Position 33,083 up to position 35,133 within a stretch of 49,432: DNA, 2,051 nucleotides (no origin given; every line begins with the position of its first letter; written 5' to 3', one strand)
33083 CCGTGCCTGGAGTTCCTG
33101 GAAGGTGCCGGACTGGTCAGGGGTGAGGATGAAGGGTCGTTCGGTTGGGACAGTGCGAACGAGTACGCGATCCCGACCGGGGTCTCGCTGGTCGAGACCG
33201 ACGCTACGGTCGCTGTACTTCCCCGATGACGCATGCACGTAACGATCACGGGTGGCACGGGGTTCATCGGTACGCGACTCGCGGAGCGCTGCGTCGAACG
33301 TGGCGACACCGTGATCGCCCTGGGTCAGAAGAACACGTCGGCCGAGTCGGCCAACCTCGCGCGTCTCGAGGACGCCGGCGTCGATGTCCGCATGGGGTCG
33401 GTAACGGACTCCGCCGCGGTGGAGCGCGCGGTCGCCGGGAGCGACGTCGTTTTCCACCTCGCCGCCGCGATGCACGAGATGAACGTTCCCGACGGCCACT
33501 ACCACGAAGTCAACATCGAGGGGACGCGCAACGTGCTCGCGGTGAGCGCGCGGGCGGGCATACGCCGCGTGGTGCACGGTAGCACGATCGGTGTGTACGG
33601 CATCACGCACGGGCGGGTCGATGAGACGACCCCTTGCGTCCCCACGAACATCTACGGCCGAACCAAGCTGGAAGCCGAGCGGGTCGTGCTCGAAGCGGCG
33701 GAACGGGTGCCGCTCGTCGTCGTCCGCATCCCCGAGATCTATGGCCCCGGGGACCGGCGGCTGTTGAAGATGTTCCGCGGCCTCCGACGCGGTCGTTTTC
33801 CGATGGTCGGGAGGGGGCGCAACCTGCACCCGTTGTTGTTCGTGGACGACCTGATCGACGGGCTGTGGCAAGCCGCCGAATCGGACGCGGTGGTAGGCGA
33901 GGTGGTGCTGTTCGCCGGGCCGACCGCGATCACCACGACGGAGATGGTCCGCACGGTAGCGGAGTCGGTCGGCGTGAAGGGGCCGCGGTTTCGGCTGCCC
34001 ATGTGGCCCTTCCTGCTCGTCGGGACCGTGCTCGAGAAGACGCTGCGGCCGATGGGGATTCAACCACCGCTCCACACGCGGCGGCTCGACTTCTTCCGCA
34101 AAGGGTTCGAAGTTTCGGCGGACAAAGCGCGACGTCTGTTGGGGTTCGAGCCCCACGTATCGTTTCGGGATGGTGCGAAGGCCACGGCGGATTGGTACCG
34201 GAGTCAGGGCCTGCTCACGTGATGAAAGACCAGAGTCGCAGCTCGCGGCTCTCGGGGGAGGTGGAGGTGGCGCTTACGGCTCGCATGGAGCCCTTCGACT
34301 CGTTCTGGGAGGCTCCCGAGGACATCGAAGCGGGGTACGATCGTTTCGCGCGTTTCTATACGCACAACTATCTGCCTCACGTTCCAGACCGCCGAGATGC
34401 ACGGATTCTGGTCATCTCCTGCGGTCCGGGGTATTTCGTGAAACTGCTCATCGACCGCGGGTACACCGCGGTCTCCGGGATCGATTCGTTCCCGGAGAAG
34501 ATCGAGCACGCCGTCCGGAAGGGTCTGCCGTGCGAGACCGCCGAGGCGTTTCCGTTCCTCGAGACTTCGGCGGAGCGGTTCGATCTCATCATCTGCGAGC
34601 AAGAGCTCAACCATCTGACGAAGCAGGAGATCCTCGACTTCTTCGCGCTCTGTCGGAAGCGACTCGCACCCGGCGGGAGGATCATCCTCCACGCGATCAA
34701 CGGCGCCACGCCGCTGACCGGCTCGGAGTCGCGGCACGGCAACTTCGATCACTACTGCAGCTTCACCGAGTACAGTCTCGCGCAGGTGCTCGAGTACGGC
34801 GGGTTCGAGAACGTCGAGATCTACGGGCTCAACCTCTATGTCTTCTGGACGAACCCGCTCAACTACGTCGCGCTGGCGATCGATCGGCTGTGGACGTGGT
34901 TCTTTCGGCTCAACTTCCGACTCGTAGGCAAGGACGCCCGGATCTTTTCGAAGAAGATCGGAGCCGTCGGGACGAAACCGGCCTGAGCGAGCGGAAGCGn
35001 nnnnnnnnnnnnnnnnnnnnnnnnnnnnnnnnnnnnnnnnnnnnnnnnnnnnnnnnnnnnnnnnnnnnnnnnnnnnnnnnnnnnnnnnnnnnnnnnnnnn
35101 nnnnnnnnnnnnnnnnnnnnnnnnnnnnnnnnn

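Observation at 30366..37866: PKS-free FkbH / carrier-protein / redox / O-methyltransferase operon inside a glycan locus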

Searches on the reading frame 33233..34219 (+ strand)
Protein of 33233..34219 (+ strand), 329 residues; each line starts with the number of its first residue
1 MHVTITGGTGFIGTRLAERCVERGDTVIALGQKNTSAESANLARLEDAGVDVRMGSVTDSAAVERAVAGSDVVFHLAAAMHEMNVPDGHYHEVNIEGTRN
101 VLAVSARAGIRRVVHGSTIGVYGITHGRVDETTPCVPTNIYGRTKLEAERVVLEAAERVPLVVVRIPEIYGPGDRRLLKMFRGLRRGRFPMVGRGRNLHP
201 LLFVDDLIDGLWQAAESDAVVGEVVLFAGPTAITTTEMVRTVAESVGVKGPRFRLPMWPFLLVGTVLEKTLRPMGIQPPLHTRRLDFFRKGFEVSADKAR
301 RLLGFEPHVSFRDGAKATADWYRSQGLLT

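Call 3: search_protein_families(library=pfam, proteins=[window:33233-34219:+], max_evalue=0.01)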
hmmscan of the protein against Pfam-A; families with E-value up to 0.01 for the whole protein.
window:33233-34219:+ (329 aa): 12 families
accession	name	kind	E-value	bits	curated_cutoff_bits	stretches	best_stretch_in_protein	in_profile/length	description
PF01370.27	Epimerase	-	4.4e-40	138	20.9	1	3-218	1-229/240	NAD dependent epimerase/dehydratase family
PF01073.25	3Beta_HSD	-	1.6e-26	93.4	22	1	5-204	2-218/280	3-beta hydroxysteroid dehydrogenase/isomerase family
PF16363.11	GDP_Man_Dehyd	-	1.9e-25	90.5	27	1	5-316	2-330/332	GDP-mannose 4,6 dehydratase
PF04321.23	RmlD_sub_bind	-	3e-17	63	27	1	1-187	1-169/287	RmlD substrate binding domain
PF13460.12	NAD_binding_10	-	1.6e-15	57.9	27.2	1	7-153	1-132/184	NAD(P)H-binding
PF07993.18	NAD_binding_4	-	1.6e-14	54.1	20.1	1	62-171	81-209/258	Male sterility protein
PF02719.21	Polysacc_synt_2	-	3e-13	50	20.2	1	3-159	1-156/293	Polysaccharide biosynthesis protein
PF05368.20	NmrA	-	1.2e-10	41.9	27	1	3-127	5-116/298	NmrA-like family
PF08659.16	KR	-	4.5e-06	27.1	22.6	1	4-75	4-81/180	KR domain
PF00106.31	adh_short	-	0.0004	20.4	26.6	1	2-69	2-70/195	short chain dehydrogenase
PF13561.12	adh_short_C2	-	0.00057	20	27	1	12-109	8-108/236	Enoyl-(Acyl carrier protein) reductase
PF00205.28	TPP_enzyme_M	-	0.0056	16.8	30.4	0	6-34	60-88/137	Thiamine pyrophosphate enzyme, central domain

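Call 4: search_protein_families(library=ncbifam, proteins=[window:33233-34219:+], max_evalue=0.01)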
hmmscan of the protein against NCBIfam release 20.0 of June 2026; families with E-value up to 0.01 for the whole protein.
window:33233-34219:+ (329 aa): 36 families (the best 25 are shown)
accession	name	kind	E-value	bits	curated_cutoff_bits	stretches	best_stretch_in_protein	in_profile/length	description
TIGR03466.1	HpnA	hypoth_equivalog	4.3e-43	147.4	367.65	1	2-327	2-326/327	hopanoid-associated sugar epimerase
NF042422.1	oxyalk_red_OleD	equivalog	2.6e-34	119.1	580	1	1-321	1-327/329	2-alkyl-3-oxoalkanoate reductase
TIGR04180.1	EDH_00030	hypoth_equivalog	1.6e-30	106.2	475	1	3-248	1-258/297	NAD-dependent 4,6-dehydratase LegB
NF042423.1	oxyalk_red_Shew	equivalog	8.8e-30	103.9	580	1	2-316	10-329/331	2-alkyl-3-oxoalkanoate reductase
TIGR01181.1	dTDP_gluc_dehyt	equivalog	9e-25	87.4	365.1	1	4-324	3-313/321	dTDP-glucose 4,6-dehydratase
NF052578.1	StrlDmthSdmBMthl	equivalog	2e-22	80.4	600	1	1-327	1-327/328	sterol demethylase protein SdmB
NF043036.1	ErythonDh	equivalog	1e-18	67.7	325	1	1-169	1-179/321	D-erythronate dehydrogenase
TIGR01179.1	galE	equivalog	1.4e-18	66.9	262.3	1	3-157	2-161/332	UDP-glucose 4-epimerase GalE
TIGR01746.1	Thioester-redct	subfamily_domain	3e-17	62.9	213.35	1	2-244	1-279/371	thioester reductase domain-containing protein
NF005539.0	PRK07201.1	equivalog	4.3e-17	62.1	549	1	2-163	2-171/657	SDR family oxidoreductase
NF050030.1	thlkprotThyD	equivalog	2.8e-14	53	400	1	1-246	1-250/305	thylakoid membrane protein ThyD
TIGR01777.1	yfcH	hypoth_equivalog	1.3e-13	51.2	207.35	1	3-247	1-242/292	TIGR01777 family oxidoreductase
TIGR02197.1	heptose_epim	equivalog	2e-13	50.2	274.6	1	4-174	2-175/316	ADP-glyceromanno-heptose 6-epimerase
NF004520.0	PRK05865.1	equivalog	1.2e-12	46.6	1509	1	1-120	1-105/854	sugar epimerase family protein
NF007582.0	PRK10217.1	equivalog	3e-12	46.3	698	1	3-245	4-269/355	dTDP-glucose 4,6-dehydratase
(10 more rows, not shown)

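Call 67: search_solved_structures(query=window:33233-34219:+, max_evalue=1e-10)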
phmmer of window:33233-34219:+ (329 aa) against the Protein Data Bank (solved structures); distinct sequences matched with E-value up to 1e-10: 29.
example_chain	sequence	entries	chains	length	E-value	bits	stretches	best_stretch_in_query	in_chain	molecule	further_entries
3wj7_A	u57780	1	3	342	2.5e-30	109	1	4-327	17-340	Putative oxidoreductase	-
1r6d_A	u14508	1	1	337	3.3e-23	85.6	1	1-249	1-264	TDP-glucose-4,6-dehydratase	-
1r66_A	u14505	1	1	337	3.9e-23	85.4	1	1-249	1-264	TDP-glucose-4,6-dehydratase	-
8shh_A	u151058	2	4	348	9.9e-22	80.7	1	3-248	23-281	dTDP-glucose 4,6-dehydratase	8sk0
8vr2_A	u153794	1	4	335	2.9e-19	72.6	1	3-243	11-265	NAD-dependent epimerase/dehydratase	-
6pmh_A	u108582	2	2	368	3.5e-19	72.4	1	3-240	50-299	UDP-glucose 4-epimerase related protein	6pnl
6wjb_A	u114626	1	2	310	1.6e-18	70.2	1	3-234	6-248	NAD-dependent epimerase/dehydratase family protein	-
6wj9_A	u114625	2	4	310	8e-18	67.9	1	3-234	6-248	NAD-dependent epimerase/dehydratase family protein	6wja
6kv9_A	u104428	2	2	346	7.1e-16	61.5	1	3-249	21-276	MoeE5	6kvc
7ys8_A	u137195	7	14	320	8.5e-16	61.2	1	2-247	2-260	UDP-glucose 4-epimerase | UDP-glucose 4-epimerase along with EC 5.1.3.2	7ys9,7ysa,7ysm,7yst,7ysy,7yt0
8rdg_A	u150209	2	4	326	8.8e-16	61.2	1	1-254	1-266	SDR family NAD(P)-dependent oxidoreductase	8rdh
8rdi_A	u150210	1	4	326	3.2e-15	59.3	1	1-254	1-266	SDR family NAD(P)-dependent oxidoreductase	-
6zl6_A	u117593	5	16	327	3.7e-15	59.1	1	1-242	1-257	Epimerase domain-containing protein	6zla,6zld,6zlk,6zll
6bi4_A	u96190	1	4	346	9.1e-15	57.8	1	1-246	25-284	dTDP-glucose 4,6-dehydratase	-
6zlj_A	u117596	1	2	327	1.3e-14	57.3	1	1-242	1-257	Epimerase domain-containing protein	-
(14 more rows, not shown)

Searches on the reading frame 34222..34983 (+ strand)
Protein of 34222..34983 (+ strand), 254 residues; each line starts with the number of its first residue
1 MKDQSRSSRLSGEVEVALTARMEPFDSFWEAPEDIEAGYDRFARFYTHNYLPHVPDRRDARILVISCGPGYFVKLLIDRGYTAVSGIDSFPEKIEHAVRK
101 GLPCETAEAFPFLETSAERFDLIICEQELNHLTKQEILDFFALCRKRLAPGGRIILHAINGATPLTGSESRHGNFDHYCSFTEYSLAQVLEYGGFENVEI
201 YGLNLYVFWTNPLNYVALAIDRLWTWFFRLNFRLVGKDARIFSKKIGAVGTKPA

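Call 3: search_protein_families(library=pfam, proteins=[window:34222-34983:+], max_evalue=0.01)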
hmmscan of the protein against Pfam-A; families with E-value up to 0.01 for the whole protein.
window:34222-34983:+ (254 aa): 9 families
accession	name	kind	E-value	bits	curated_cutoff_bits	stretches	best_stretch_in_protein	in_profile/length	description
PF13489.12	Methyltransf_23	-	6.4e-13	49.2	27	1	46-199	9-163/164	Methyltransferase domain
PF13649.12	Methyltransf_25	-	2.2e-10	41.5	27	1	62-152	1-97/97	Methyltransferase domain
PF08241.18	Methyltransf_11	-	3.1e-08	34.6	21.2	1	64-156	2-95/95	Methyltransferase domain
PF08242.18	Methyltransf_12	-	4.9e-07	30.8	30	1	63-154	1-98/98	Methyltransferase domain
PF13847.12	Methyltransf_31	-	6.1e-05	23.2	27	1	59-166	4-119/145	Methyltransferase domain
PF05891.18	Methyltransf_PK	-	0.0011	19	27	1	116-158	119-161/218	AdoMet dependent proline di-methyltransferase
PF07021.18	MetW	-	0.0014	18.8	21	1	59-137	14-94/193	Methionine biosynthesis protein MetW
PF02353.26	CMAS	-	0.0027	17.5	27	1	117-166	125-174/273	Mycolic acid cyclopropane synthetase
PF08003.17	Methyltransf_9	-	0.0034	16.8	23.8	1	50-157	107-218/315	Protein of unknown function (DUF1698)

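Call 4: search_protein_families(library=ncbifam, proteins=[window:34222-34983:+], max_evalue=0.01)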
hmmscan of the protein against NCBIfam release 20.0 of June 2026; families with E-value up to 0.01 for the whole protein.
window:34222-34983:+ (254 aa): 10 families
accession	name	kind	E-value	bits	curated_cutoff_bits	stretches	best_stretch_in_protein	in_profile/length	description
NF045667.1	MTase_DVU1556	equivalog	2e-08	33.9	155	1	56-165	20-128/213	DVU_1556 family methyltransferase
NF010703.0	PRK14103.1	equivalog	2.4e-07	30.4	320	1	48-156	19-124/256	trans-aconitate 2-methyltransferase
TIGR01983.1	UbiG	equivalog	7e-07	28.8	102.95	1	58-160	49-155/228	bifunctional 2-polyprenyl-6-hydroxyphenol methylase/3-demethylubiquinol 3-O-methyltransferase UbiG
NF043040.1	corrin_prot_MT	hypoth_equivalog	7.5e-07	28.8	180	1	57-156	40-147/216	corrinoid protein-associated methyltransferase CpaM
TIGR00452.1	TIGR00452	equivalog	0.00089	18.2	275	1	51-159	110-222/316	tRNA 5-methoxyuridine(34)/uridine 5-oxyacetic acid(34) synthase CmoB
TIGR02081.1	metW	equivalog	0.0012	18.4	189.5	1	59-138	14-95/194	methionine biosynthesis protein MetW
NF002463.0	PRK01683.1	equivalog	0.0013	18.4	297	1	48-133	21-107/258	trans-aconitate 2-methyltransferase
NF004851.0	PRK06202.1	equivalog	0.0017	17.9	243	1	43-145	45-155/237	hypothetical protein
NF008686.0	PRK11705.1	equivalog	0.002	17.2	400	1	58-161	167-270/383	cyclopropane fatty acyl phospholipid synthase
TIGR02072.1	BioC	equivalog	0.0033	17.2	184.95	1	46-152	19-128/244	malonyl-ACP O-methyltransferase BioC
